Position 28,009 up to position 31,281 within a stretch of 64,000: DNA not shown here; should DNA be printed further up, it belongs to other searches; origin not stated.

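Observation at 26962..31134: One uninterrupted ORF fuses a complete MmpL/RND transporter to a TGT (tRNA-guanine transglycosylase)-fold domain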

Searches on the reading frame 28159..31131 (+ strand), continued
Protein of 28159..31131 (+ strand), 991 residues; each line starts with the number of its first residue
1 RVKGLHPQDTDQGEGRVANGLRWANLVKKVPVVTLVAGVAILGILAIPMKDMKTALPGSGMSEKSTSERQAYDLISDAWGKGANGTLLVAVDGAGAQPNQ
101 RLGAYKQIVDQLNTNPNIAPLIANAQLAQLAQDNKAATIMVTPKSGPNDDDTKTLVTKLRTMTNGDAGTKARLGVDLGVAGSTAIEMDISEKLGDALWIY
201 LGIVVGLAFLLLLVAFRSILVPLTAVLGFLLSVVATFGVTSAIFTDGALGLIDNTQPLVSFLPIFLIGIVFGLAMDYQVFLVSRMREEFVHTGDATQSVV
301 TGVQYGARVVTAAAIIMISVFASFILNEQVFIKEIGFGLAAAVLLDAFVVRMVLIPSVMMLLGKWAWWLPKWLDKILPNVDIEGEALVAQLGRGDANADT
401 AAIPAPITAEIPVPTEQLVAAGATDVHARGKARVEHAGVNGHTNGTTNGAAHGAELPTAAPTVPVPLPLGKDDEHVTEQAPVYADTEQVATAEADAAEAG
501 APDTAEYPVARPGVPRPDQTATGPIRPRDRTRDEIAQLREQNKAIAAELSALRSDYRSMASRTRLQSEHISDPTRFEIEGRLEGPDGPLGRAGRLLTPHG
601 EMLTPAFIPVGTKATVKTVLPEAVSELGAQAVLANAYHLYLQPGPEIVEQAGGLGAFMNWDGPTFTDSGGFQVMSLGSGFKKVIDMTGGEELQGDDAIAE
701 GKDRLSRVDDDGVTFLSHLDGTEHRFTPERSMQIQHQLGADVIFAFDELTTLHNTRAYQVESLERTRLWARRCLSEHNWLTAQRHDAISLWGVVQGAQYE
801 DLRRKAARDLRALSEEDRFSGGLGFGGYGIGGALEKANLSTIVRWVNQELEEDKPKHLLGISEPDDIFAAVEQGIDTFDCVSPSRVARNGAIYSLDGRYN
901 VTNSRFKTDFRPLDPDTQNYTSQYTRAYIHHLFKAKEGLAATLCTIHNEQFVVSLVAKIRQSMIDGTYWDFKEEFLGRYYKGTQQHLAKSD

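Call 38: find_homologous_proteins(query=P0241, max_evalue=1e-20)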
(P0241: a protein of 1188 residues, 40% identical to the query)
Query P0241 (1188 aa): 4565 proteins with E <= 1e-20 among 8000 candidates; the best 120 are listed.
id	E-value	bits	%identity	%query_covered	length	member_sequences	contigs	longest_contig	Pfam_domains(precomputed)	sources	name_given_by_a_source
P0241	0.0e+0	2551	100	100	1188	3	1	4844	PF03176.22,PF01702.26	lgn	-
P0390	0.0e+0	2520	99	99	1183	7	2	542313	PF03176.22,PF01702.26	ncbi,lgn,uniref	ncbi:tRNA-guanine transglycosylase [Tsukamurella sp. USMM236]|uniref:tRNA-guanine transglycosylase n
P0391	0.0e+0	2340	93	99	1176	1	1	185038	PF03176.22,PF01702.26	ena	-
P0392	0.0e+0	2302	92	99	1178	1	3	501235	PF03176.22,PF01702.26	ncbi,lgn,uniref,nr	ncbi:tRNA-guanine transglycosylase [Tsukamurella ocularis]|uniref:tRNA-guanine transglycosylase n=1 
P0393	0.0e+0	2191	88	99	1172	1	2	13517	PF03176.22,PF01702.26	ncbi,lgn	-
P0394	0.0e+0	2171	88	98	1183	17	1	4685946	PF03176.22,PF01702.26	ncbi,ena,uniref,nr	ncbi:tRNA-guanine transglycosylase [Tsukamurella tyrosinosolvens]|uniref:tRNA-guanine transglycosyla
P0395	0.0e+0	2166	88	99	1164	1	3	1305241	PF03176.22,PF01702.26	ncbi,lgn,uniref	ncbi:tRNA-guanine transglycosylase [Tsukamurella ocularis]|uniref:tRNA-guanine transglycosylase n=1 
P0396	0.0e+0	2153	86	98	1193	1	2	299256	PF03176.22,PF01702.26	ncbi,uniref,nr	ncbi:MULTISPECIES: tRNA-guanine transglycosylase [Tsukamurella]|uniref:tRNA-guanine transglycosylase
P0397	0.0e+0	2129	87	98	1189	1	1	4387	PF03176.22,PF01702.26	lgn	-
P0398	0.0e+0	2102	86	98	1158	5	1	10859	PF03176.22,PF01702.26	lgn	-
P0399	0.0e+0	2093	84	99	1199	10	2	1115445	PF03176.22,PF01702.26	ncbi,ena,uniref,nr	ncbi:hypothetical protein AXK57_03600 [Tsukamurella pulmonis]|uniref:tRNA-guanine transglycosylase n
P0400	0.0e+0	1897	77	99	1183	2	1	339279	PF03176.22,PF01702.26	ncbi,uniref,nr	ncbi:tRNA-guanine transglycosylase [Tsukamurella pseudospumae]|uniref:SSD domain-containing protein 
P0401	0.0e+0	1684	70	98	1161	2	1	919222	PF03176.22,PF01702.26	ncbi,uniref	ncbi:tRNA-guanine transglycosylase [Tsukamurella strandjordii]|uniref:tRNA-guanine transglycosylase 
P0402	0.0e+0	1127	73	61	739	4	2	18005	PF03176.22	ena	-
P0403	0.0e+0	1126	73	61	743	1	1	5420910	PF03176.22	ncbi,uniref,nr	ncbi:MMPL family transporter [Luteipulveratus mongoliensis]|uniref:SSD domain-containing protein n=1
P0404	0.0e+0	1118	72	61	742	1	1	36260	PF03176.22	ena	-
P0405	0.0e+0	1117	72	61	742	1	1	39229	PF03176.22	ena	-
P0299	0.0e+0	1111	71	61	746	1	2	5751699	PF03176.22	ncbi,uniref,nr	ncbi:MMPL family transporter [Pimelobacter sp. 30-1]|uniref:MMPL family transporter n=1 Tax=Pimeloba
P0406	0.0e+0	1104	70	62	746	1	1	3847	PF03176.22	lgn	-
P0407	0.0e+0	1049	69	61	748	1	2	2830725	PF03176.22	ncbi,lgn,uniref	ncbi:MMPL family transporter [Nocardia sp. NPDC005978]|uniref:MMPL family transporter n=1 Tax=unclas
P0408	0.0e+0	1047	69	61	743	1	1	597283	PF03176.22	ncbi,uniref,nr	ncbi:MMPL family transporter [Cumulibacter soli]|uniref:MMPL family transporter n=1 Tax=Cumulibacter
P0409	0.0e+0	1047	67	62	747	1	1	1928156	PF03176.22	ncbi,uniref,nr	ncbi:MMPL family transporter [Nakamurella sp. YIM 132087]|uniref:MMPL family transporter n=1 Tax=Nak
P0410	0.0e+0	1030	68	60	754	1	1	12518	PF03176.22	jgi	jgi:putative drug exporter of the RND superfamily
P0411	0.0e+0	1026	65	63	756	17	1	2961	PF03176.22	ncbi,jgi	-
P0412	0.0e+0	1021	66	62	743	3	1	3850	PF03176.22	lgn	-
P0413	0.0e+0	1017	67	61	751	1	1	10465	PF03176.22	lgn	-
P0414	3.2e-298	1010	66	62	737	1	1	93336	PF03176.22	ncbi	-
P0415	3.8e-297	1007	64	64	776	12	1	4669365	PF03176.22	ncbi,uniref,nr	ncbi:MMPL family transporter [Tsukamurella pulmonis]|uniref:MMPL family transporter n=1 Tax=Tsukamur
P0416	1.4e-292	992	63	61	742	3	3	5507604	PF03176.22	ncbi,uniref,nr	ncbi:RND superfamily putative drug exporter [Amycolatopsis sulphurea]|uniref:RND superfamily putativ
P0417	1.2e-237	810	57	61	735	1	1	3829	PF03176.22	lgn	-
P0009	1.1e-216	740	41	77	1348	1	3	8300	PF03176.22,PF01702.26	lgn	-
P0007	1.1e-214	734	39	66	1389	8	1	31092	PF03176.22,PF01702.26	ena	-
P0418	7.0e-181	622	46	61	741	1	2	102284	PF03176.22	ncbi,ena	-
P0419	2.2e-176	607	45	61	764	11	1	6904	PF03176.22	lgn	-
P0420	4.3e-175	603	44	61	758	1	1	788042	PF03176.22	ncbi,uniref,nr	ncbi:MMPL family transporter [Aldersonia sp. NBC_00410]|uniref:MMPL family transporter n=1 Tax=Alder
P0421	5.4e-175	602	45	61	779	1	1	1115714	PF03176.22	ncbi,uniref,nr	ncbi:MMPL family transporter [Flexivirga meconopsidis]|uniref:MMPL family transporter n=1 Tax=Flexiv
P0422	1.9e-173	597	44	62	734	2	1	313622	PF03176.22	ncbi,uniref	ncbi:MMPL family transporter [Mycobacterium sp. pV006]|uniref:MMPL family transporter n=1 Tax=Mycoba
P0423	3.2e-173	597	45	62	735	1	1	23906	PF03176.22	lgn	-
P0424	1.0e-172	595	47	61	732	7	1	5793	PF03176.22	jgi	jgi:RND superfamily putative drug exporter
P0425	2.8e-172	593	43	64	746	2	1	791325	PF03176.22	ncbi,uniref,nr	ncbi:MMPL family transporter [Rhodococcus sp. D2-41]|uniref:MMPL family transporter n=1 Tax=Spelunci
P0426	3.3e-172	593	46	61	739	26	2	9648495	PF03176.22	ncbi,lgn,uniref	ncbi:MMPL family transporter [Streptomyces sp. NBC_00448]|uniref:MMPL family transporter n=1 Tax=Str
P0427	3.5e-172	593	45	61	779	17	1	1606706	PF03176.22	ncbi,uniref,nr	ncbi:MMPL family transporter [Rhodococcus zopfii]|uniref:MMPL family transporter n=1 Tax=Rhodococcus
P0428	1.4e-171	591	44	61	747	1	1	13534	PF03176.22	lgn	-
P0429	3.0e-171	590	46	60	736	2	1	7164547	PF03176.22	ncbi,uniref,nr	ncbi:MMPL family transporter [Jiangella mangrovi]|uniref:RND superfamily putative drug exporter n=1 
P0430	5.8e-171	589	47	61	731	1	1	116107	PF03176.22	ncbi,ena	-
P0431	7.3e-171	589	45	62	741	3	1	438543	PF03176.22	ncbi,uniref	ncbi:MMPL family transporter [Actinacidiphila alni]|uniref:MMPL family transporter n=1 Tax=Actinacid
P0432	1.3e-170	588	47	61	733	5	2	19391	PF03176.22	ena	-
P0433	1.4e-170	588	46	61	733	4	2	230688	PF03176.22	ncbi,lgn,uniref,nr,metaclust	ncbi:MMPL family transporter [Kribbella catacumbae]|uniref:MMPL family transporter n=1 Tax=Kribbella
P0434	1.7e-170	588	47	61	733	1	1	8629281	PF03176.22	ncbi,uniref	ncbi:MMPL family transporter [Kribbella sp. CA-253562]|uniref:MMPL family transporter n=1 Tax=Kribbe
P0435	1.8e-170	587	45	62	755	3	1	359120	PF03176.22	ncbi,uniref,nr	ncbi:MMPL family transporter [Actinomadura rupiterrae]|uniref:MMPL family transporter n=1 Tax=Actino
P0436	2.5e-170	587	46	61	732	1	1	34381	PF03176.22,PF12349.15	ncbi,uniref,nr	ncbi:MMPL family transporter [Actinomadura darangshiensis]|uniref:MMPL family transporter n=1 Tax=Ac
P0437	2.9e-170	587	43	61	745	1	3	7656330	PF03176.22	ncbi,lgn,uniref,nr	ncbi:MMPL family transporter [Nocardia africana]|uniref:Membrane protein ydgH n=1 Tax=Nocardia afric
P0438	4.2e-170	586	46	60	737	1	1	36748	PF03176.22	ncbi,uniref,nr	ncbi:MMPL family transporter [Jiangella rhizosphaerae]|uniref:MMPL family transporter n=1 Tax=Jiange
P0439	5.0e-170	586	46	61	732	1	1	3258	PF03176.22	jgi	jgi:RND superfamily putative drug exporter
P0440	5.8e-170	586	47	61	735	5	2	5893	PF03176.22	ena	-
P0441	8.3e-170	585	45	61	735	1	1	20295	PF03176.22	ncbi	-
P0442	9.7e-170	585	46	62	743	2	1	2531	PF03176.22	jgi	jgi:RND superfamily putative drug exporter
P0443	1.2e-169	585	47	61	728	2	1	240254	PF03176.22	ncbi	ncbi:MMPL family transporter [Kribbella sp. NPDC002412]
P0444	1.3e-169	585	46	61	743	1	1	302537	PF03176.22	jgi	jgi:RND superfamily putative drug exporter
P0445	1.6e-169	584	47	60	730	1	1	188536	PF03176.22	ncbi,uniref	ncbi:MMPL family transporter [Kribbella sp. NPDC050124]|uniref:MMPL family transporter n=1 Tax=Kribb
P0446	1.7e-169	584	44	61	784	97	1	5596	PF03176.22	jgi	-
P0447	3.2e-169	583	44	62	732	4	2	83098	PF03176.22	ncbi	ncbi:MMPL family transporter, partial [Actinomadura bangladeshensis]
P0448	6.0e-169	582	45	61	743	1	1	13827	PF03176.22,PF12349.15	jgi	jgi:RND superfamily putative drug exporter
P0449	6.4e-169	582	46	61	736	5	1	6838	PF03176.22,PF12349.15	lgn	-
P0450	6.9e-169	582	45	62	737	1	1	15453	PF03176.22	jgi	jgi:RND superfamily putative drug exporter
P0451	7.9e-169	582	45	62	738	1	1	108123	PF03176.22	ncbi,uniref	ncbi:MMPL family transporter [Streptomyces sp. 4N124]|uniref:MMPL family transporter n=1 Tax=Strepto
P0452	8.8e-169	582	46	61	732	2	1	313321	PF03176.22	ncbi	ncbi:MMPL family transporter [Actinomadura chokoriensis]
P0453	1.1e-168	582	44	60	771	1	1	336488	PF03176.22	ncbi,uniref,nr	ncbi:MMPL family transporter [Flexivirga oryzae]|uniref:RND superfamily putative drug exporter n=1 T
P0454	1.5e-168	581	45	61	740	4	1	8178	PF03176.22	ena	-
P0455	1.8e-168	581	46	61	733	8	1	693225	PF03176.22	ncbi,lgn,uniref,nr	ncbi:MMPL family transporter [Kribbella sp. VKM Ac-2568]|uniref:MMPL family transporter n=1 Tax=Krib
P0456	2.0e-168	581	44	62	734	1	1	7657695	PF03176.22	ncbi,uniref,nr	ncbi:MMPL family transporter [Amycolatopsis aidingensis]|uniref:MMPL family transporter n=1 Tax=Amyc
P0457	2.2e-168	581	45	61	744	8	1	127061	PF03176.22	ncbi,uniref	ncbi:MMPL family transporter [Streptomyces sp. NPDC088197]|uniref:MMPL family transporter n=1 Tax=St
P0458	5.3e-168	579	45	60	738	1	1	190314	PF03176.22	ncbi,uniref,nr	ncbi:MMPL family transporter [Jiangella asiatica]|uniref:MMPL family transporter n=1 Tax=Jiangella a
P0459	5.7e-168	579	45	61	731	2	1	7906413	PF03176.22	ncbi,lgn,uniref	ncbi:MMPL family transporter [Streptomyces luteireticuli]|uniref:MMPL family transporter n=1 Tax=Str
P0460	6.1e-168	579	44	63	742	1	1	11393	PF03176.22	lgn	-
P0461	8.8e-168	579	43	61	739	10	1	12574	PF03176.22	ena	-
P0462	9.5e-168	578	44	61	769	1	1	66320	PF03176.22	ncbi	ncbi:MMPL family transporter [Streptomyces sp. O3]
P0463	1.0e-167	578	43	61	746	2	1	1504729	PF03176.22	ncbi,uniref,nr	ncbi:MMPL family transporter [Gordonia sp. LSe1-13]|uniref:MMPL family transporter n=1 Tax=Gordonia 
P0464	1.0e-167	578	45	61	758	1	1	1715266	PF03176.22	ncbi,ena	-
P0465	1.1e-167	578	46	62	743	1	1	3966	PF03176.22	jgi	jgi:RND superfamily putative drug exporter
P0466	1.2e-167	578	44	61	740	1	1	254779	PF03176.22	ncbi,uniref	ncbi:MMPL family transporter [Streptomyces nitrosporeus]|uniref:MMPL family transporter n=1 Tax=Stre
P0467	1.2e-167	578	44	61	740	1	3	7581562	PF03176.22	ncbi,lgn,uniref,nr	ncbi:MMPL family transporter [Streptomyces nitrosporeus]|uniref:MMPL family transporter n=1 Tax=Stre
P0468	1.3e-167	578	44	61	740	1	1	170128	PF03176.22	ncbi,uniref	ncbi:MMPL family transporter [Streptomyces nitrosporeus]|uniref:MMPL family transporter n=1 Tax=Stre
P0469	1.3e-167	578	47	61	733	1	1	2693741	PF03176.22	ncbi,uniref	ncbi:MMPL family transporter [Kribbella lupini]|uniref:MMPL family transporter n=1 Tax=Kribbella lup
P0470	1.6e-167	578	44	61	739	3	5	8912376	PF03176.22,PF12349.15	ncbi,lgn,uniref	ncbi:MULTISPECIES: MMPL family transporter [unclassified Streptomyces]|uniref:MMPL family transporte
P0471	2.6e-167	577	46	62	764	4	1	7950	PF03176.22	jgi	jgi:RND superfamily putative drug exporter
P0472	2.8e-167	577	44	61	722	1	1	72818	PF03176.22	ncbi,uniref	ncbi:MMPL family transporter, partial [Streptomyces sp. NRRL WC-3549]|uniref:MMPL family transporter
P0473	3.4e-167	577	43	61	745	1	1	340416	PF03176.22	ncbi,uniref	ncbi:MMPL family transporter [Gordonia sp. CPCC 206044]|uniref:MMPL family transporter n=1 Tax=Gordo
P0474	3.5e-167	577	47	61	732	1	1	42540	PF03176.22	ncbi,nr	ncbi:MAG TPA: MMPL family transporter [Kribbella sp.]|nr:MMPL family transporter [Kribbella sp.]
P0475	3.8e-167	576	45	61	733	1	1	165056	PF03176.22,PF12349.15,PF00873.26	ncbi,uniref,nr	ncbi:membrane protein [Streptomyces mashuensis]|uniref:Membrane protein n=1 Tax=Streptomyces mashuen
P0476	5.2e-167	576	46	62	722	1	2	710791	PF03176.22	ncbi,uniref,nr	ncbi:MMPL family transporter [Plantactinospora endophytica]|uniref:Membrane protein n=1 Tax=Plantact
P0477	7.0e-167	576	44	62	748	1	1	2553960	PF03176.22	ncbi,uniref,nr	ncbi:MMPL family transporter [Streptomyces sp. AJS327]|uniref:MMPL family transporter n=1 Tax=Strept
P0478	7.3e-167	575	45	61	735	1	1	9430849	PF03176.22,PF12349.15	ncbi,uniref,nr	ncbi:MMPL family transporter [Actinomadura sp. NAK00032]|uniref:MMPL family transporter n=1 Tax=Acti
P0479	1.5e-166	574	44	61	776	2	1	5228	PF03176.22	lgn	-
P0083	1.8e-166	574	46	61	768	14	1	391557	PF03176.22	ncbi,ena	-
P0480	1.8e-166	574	44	62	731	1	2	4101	PF03176.22,PF12349.15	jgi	-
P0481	1.9e-166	574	45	61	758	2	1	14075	PF03176.22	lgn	-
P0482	2.1e-166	574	45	61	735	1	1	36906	PF03176.22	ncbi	-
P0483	3.8e-166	573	46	61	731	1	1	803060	PF03176.22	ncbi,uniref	ncbi:MMPL family transporter [Kribbella sp. NPDC023972]|uniref:MMPL family transporter n=1 Tax=Kribb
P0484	5.0e-166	573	44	61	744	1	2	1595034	PF03176.22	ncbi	ncbi:MMPL family transporter [Streptomyces griseus]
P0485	5.1e-166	573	46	61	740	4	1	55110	PF03176.22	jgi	jgi:RND superfamily putative drug exporter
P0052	6.0e-166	572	45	61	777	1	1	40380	PF03176.22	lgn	-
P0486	6.4e-166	572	45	61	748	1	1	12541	PF03176.22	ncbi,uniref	ncbi:MMPL family transporter [Streptomyces sp. NPDC051940]|uniref:MMPL family transporter n=1 Tax=St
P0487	6.5e-166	572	43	61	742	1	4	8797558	PF03176.22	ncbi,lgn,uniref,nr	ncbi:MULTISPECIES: MMPL family transporter [unclassified Streptomyces]|uniref:MMPL family transporte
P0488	6.9e-166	572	44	61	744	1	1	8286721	PF03176.22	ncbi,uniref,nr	ncbi:MMPL family transporter [Streptomyces sp. WY228]|uniref:MMPL family transporter n=1 Tax=Strepto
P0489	7.9e-166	572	45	61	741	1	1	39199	PF03176.22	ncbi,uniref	ncbi:MMPL family transporter [Streptomyces sp. NPDC060205]|uniref:MMPL family transporter n=1 Tax=St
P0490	8.2e-166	572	46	61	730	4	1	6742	PF03176.22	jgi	jgi:RND superfamily putative drug exporter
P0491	9.4e-166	572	43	61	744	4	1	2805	PF03176.22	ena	-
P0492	1.0e-165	572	44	61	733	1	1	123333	PF03176.22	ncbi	-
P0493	1.1e-165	572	43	62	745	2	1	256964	PF03176.22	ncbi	ncbi:MMPL family transporter [Nocardia sp. NPDC055029]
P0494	1.1e-165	572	44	61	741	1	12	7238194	PF03176.22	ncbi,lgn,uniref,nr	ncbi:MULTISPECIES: MMPL family transporter [Streptomyces]|uniref:MMPL family transporter n=1 Tax=Str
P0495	1.6e-165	571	44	61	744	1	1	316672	PF03176.22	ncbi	-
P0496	1.6e-165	571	46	62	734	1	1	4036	PF03176.22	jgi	-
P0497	1.6e-165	571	46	62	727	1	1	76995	PF03176.22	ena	-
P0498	1.7e-165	571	44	61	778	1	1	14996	PF03176.22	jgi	jgi:RND superfamily putative drug exporter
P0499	1.8e-165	571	45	62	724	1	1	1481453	PF03176.22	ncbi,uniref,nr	ncbi:MMPL family transporter [Kribbella speibonae]|uniref:MMPL family transporter n=1 Tax=Kribbella 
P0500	2.0e-165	571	43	61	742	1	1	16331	PF03176.22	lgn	-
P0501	2.5e-165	570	45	62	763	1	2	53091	PF03176.22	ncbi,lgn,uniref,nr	ncbi:MMPL family transporter [Streptomyces daliensis]|uniref:MMPL family transporter n=1 Tax=Strepto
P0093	2.8e-165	570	43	62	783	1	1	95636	PF03176.22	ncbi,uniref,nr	ncbi:MMPL family transporter [Rhodococcus marinonascens]|uniref:MMPL family transporter n=1 Tax=Rhod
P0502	3.0e-165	570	46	62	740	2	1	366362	PF03176.22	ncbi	ncbi:MMPL family transporter [Kribbella sp. NPDC020789]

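Call 40: find_encoding_contigs(protein=P0394, flank=7000, max_places=3)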
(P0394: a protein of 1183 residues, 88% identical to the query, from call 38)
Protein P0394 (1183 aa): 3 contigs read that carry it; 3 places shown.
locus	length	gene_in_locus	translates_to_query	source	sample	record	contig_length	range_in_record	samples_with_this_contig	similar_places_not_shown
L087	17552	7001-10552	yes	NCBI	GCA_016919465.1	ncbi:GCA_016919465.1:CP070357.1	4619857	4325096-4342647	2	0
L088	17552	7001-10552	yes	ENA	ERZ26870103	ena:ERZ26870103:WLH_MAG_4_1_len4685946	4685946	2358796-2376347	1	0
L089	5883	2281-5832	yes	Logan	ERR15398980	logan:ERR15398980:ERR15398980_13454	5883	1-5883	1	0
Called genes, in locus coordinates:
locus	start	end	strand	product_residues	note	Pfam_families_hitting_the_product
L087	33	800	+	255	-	PF01925:TauE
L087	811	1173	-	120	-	-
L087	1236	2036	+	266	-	PF00459:Inositol_P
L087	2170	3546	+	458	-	PF02771:Acyl-CoA_dh_N, PF02770:Acyl-CoA_dh_M, PF00441:Acyl-CoA_dh_1, PF08028:Acyl-CoA_dh_2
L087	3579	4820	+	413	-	PF02770:Acyl-CoA_dh_M, PF00441:Acyl-CoA_dh_1, PF08028:Acyl-CoA_dh_2 (weak)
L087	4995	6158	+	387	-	PF26992:DUF8318, PF07730:HisKA_3, PF02518:HATPase_c (weak)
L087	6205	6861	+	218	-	PF00072:Response_reg, PF00196:GerE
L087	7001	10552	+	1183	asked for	PF03176:MMPL, PF01702:TGT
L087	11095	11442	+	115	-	PF06737:Transglycosylas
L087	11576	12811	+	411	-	PF07690:MFS_1, PF13000:Acatn, PF07690:MFS_1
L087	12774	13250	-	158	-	PF00583:Acetyltransf_1, PF13508:Acetyltransf_7, PF13673:Acetyltransf_10, PF08445:FR47 (weak)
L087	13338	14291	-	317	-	PF01925:TauE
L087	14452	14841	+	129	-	PF11259:DUF3060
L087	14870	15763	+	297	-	PF00296:Bac_luciferase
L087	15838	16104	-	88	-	PF12464:Mac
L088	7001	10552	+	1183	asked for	PF03176:MMPL, PF01702:TGT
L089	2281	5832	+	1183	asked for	PF03176:MMPL, PF01702:TGT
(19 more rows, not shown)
